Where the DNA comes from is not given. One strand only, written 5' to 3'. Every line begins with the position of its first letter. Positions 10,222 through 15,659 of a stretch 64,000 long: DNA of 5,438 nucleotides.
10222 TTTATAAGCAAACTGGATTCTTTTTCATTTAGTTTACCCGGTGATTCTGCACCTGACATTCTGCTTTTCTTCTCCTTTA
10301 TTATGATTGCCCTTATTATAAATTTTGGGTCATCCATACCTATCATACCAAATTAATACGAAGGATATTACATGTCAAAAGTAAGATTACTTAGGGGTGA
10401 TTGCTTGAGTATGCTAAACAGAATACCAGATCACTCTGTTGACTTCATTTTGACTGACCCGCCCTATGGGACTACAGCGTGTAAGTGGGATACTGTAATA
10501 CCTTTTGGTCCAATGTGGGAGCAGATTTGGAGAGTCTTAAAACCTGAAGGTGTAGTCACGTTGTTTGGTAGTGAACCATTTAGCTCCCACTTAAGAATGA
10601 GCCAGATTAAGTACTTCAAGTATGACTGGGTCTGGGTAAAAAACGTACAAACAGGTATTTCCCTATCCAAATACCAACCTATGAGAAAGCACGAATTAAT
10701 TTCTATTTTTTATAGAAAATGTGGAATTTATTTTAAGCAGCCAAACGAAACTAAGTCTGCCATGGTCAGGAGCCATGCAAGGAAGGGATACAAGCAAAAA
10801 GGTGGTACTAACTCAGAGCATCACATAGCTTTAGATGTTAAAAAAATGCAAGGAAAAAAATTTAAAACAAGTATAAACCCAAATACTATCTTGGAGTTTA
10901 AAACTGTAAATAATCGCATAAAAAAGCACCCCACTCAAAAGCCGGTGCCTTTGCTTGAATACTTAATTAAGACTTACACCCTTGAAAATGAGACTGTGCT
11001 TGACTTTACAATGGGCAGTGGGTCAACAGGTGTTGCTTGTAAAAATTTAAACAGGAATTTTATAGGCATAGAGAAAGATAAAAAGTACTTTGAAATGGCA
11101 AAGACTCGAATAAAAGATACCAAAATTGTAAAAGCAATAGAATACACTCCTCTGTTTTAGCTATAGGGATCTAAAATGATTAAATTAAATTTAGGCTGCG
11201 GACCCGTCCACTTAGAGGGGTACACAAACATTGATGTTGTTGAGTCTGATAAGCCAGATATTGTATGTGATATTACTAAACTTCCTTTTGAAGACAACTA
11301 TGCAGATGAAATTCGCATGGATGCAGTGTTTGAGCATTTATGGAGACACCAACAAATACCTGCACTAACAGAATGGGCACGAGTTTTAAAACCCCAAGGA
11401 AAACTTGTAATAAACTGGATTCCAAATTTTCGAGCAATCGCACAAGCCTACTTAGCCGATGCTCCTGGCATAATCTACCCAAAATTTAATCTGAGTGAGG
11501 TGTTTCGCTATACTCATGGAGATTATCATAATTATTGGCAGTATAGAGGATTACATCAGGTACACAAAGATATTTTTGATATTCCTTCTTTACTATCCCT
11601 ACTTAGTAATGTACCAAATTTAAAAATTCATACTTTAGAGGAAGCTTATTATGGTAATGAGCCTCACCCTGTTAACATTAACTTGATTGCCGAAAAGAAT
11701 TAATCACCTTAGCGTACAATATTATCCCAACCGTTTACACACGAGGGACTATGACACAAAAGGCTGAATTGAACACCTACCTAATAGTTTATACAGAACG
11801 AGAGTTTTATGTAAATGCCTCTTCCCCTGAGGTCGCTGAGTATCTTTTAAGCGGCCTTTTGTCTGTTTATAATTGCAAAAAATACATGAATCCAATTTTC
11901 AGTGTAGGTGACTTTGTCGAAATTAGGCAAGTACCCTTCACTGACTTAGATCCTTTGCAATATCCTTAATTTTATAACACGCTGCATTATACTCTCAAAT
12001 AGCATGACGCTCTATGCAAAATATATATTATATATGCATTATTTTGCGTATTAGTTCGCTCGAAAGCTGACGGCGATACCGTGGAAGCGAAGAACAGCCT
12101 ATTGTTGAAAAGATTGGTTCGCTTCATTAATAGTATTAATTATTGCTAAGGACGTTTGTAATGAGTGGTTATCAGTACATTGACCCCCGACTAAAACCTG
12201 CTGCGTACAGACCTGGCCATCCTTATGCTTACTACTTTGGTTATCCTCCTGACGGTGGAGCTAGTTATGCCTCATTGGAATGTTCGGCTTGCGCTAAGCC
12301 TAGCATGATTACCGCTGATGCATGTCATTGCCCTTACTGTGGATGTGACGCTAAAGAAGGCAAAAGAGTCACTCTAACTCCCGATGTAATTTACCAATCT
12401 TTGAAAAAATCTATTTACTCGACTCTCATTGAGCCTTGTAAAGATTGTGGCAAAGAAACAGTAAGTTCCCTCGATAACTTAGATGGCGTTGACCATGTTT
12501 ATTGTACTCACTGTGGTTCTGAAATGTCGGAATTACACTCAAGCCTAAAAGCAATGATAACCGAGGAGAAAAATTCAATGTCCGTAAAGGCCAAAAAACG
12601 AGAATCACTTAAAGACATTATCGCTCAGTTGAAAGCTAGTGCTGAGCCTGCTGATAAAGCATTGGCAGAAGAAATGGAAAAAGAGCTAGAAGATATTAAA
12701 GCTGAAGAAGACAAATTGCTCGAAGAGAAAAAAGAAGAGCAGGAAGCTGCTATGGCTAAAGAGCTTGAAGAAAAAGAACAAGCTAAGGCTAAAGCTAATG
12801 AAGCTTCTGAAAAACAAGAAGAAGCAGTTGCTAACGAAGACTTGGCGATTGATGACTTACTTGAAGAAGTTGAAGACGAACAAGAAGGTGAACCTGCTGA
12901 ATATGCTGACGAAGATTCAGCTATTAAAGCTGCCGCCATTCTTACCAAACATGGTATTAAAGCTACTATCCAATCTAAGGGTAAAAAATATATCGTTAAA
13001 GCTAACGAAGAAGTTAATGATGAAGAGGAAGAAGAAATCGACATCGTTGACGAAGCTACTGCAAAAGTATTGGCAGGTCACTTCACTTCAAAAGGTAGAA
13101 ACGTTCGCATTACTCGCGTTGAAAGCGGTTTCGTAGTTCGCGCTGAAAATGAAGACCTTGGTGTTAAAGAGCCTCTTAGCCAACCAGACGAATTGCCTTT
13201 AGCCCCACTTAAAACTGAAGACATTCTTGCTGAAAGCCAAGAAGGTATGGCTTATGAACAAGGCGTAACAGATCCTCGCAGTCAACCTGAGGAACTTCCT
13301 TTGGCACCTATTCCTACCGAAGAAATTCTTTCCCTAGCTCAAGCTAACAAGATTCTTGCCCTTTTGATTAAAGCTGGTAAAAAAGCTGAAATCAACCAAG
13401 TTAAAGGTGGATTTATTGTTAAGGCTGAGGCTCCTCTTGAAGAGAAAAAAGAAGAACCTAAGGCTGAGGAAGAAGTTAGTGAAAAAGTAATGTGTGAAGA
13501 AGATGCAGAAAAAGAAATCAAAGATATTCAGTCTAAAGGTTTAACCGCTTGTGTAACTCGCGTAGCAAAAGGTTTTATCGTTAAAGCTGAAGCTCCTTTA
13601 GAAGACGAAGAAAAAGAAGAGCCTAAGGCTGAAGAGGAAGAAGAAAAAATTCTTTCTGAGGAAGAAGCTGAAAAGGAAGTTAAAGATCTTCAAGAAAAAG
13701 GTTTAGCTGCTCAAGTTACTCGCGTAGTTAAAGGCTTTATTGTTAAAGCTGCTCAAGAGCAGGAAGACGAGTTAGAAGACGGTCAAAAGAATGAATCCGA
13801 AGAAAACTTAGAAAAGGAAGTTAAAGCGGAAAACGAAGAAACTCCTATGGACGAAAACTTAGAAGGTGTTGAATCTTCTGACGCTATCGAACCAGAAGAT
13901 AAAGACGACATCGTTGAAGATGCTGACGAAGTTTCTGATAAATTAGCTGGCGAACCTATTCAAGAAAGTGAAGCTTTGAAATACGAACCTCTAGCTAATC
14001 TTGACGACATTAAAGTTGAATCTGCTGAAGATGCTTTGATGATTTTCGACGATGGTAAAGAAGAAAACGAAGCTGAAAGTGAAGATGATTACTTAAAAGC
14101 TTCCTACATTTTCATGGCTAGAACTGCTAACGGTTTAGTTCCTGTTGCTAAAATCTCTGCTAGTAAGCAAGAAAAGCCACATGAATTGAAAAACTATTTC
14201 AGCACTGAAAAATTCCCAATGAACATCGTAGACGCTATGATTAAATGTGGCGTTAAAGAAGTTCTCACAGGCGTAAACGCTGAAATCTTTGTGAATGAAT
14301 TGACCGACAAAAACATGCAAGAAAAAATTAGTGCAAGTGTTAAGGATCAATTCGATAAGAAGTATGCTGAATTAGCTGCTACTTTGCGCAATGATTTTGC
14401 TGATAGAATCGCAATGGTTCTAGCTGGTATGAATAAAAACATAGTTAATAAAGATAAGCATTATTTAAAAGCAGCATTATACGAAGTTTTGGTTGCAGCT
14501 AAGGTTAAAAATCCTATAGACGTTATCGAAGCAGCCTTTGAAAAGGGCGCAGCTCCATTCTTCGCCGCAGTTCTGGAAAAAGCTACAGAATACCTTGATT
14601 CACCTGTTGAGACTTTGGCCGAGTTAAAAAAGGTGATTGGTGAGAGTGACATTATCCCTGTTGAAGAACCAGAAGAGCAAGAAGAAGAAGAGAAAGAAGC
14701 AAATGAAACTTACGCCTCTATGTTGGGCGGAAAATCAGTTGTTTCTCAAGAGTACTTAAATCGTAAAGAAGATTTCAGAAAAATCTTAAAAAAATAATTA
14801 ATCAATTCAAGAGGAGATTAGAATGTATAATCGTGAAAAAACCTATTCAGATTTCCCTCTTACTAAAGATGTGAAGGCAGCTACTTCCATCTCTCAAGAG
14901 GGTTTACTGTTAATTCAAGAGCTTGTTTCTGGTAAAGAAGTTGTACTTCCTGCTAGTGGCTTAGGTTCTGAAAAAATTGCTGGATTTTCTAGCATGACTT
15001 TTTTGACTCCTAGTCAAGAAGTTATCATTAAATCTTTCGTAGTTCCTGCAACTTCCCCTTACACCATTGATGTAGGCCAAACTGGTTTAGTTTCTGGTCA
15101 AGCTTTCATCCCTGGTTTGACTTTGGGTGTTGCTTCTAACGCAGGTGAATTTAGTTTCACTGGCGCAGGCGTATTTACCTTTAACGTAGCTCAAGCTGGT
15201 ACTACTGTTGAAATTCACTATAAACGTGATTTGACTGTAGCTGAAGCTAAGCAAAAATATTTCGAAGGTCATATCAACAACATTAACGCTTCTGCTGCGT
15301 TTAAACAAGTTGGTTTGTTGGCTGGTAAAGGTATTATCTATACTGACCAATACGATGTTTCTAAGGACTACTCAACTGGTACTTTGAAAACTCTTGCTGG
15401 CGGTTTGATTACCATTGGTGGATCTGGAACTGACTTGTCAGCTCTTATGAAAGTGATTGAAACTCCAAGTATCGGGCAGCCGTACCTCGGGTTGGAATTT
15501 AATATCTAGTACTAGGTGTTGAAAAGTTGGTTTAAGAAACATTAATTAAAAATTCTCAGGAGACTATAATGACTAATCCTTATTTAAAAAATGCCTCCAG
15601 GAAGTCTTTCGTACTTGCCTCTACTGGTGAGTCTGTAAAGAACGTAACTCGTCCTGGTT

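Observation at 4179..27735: Fifteen otherwise unrelated genes begin with the same 11-14 residue peptide: a candidate address tag on a diversifying effector repertoire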

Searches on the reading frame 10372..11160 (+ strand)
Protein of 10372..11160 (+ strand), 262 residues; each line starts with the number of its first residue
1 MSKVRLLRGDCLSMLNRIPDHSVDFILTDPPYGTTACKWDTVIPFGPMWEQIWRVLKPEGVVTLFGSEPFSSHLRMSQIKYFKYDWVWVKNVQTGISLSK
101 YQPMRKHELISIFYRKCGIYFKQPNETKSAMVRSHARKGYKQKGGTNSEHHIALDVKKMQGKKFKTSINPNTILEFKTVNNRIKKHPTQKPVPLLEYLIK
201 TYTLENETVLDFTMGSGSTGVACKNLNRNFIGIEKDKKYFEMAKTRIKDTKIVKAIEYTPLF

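Call 105: search_protein_families(library=pfam, max_evalue=0.001, proteins=[window:10372-11160:+])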
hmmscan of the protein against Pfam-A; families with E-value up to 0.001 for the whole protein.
window:10372-11160:+ (262 aa): 2 families
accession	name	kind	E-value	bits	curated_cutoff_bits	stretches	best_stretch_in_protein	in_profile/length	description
PF01555.25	N6_N4_Mtase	-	3.1e-32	112.7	26.7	1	23-244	1-220/221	DNA methylase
PF03602.21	Cons_hypoth95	-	0.00051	20.2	24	0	202-254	39-91/182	Conserved hypothetical protein 95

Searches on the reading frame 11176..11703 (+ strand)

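Call 105: search_protein_families(library=pfam, max_evalue=0.001, proteins=[window:11176-11703:+])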
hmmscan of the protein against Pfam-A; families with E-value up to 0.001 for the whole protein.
window:11176-11703:+ (175 aa): 2 families
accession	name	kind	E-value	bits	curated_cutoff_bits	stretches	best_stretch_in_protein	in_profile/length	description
PF08241.18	Methyltransf_11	-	1.3e-09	39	21.2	1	29-79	47-95/95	Methyltransferase domain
PF13649.12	Methyltransf_25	-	2.4e-06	28.5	27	1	30-75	52-97/97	Methyltransferase domain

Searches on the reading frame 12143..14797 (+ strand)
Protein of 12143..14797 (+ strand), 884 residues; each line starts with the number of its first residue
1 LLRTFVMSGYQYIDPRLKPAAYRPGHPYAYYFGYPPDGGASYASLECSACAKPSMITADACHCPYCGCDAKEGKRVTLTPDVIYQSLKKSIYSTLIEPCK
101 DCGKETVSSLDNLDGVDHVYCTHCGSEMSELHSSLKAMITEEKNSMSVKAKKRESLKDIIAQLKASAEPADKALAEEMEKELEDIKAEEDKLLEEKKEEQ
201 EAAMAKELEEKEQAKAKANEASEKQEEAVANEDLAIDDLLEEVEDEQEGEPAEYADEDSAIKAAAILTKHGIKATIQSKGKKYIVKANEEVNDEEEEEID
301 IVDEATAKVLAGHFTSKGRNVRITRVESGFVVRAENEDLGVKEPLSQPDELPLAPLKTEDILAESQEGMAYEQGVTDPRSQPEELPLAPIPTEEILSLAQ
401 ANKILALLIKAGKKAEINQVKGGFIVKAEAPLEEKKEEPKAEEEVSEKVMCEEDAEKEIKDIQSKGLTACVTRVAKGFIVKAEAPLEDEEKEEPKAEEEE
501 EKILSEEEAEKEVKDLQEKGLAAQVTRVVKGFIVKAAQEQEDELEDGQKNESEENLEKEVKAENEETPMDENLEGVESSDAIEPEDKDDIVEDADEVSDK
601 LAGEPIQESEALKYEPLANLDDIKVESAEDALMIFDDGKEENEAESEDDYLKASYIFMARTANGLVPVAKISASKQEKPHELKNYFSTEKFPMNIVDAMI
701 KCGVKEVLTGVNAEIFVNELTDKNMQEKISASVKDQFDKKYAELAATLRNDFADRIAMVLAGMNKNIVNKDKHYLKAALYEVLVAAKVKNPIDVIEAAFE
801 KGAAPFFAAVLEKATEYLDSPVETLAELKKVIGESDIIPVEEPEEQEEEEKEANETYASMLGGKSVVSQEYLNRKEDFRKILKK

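Call 10: search_protein_families(library=phrogs, max_evalue=0.001, proteins=[window:12143-14797:+])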
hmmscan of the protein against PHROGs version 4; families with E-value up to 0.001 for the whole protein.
window:12143-14797:+ (884 aa): 1 family
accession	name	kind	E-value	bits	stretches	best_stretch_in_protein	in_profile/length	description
phrog_20988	-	other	4.5e-05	23.2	1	487-838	259-600/652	ATPase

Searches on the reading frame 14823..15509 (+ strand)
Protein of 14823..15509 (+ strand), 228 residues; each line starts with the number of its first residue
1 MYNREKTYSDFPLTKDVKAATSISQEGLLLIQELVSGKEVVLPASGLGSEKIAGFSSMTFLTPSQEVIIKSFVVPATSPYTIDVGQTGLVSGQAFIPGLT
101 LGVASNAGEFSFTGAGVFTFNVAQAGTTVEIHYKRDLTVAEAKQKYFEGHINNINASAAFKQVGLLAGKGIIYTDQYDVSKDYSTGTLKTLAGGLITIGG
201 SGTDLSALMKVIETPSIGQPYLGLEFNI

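Call 29: search_protein_families(library=pfam, max_evalue=10, proteins=[window:14823-15509:+])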
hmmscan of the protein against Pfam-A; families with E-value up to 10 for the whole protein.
window:14823-15509:+ (228 aa): 1 family
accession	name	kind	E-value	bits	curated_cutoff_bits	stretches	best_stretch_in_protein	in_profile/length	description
PF25176.1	DUF7831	-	0.12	12.7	27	1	18-51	68-101/118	Family of unknown function (DUF7831)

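Call 77: search_protein_families(library=phrogs, max_evalue=0.001, proteins=[window:14823-15509:+])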
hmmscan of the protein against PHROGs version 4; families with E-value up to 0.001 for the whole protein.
window:14823-15509:+ (228 aa): 2 families
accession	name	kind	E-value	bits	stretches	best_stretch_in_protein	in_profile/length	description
phrog_16710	-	head and packaging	6.3e-24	85.8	1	15-227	15-229/234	virion structural protein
phrog_8234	-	unknown function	5.9e-05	23.4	1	73-145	115-184/255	-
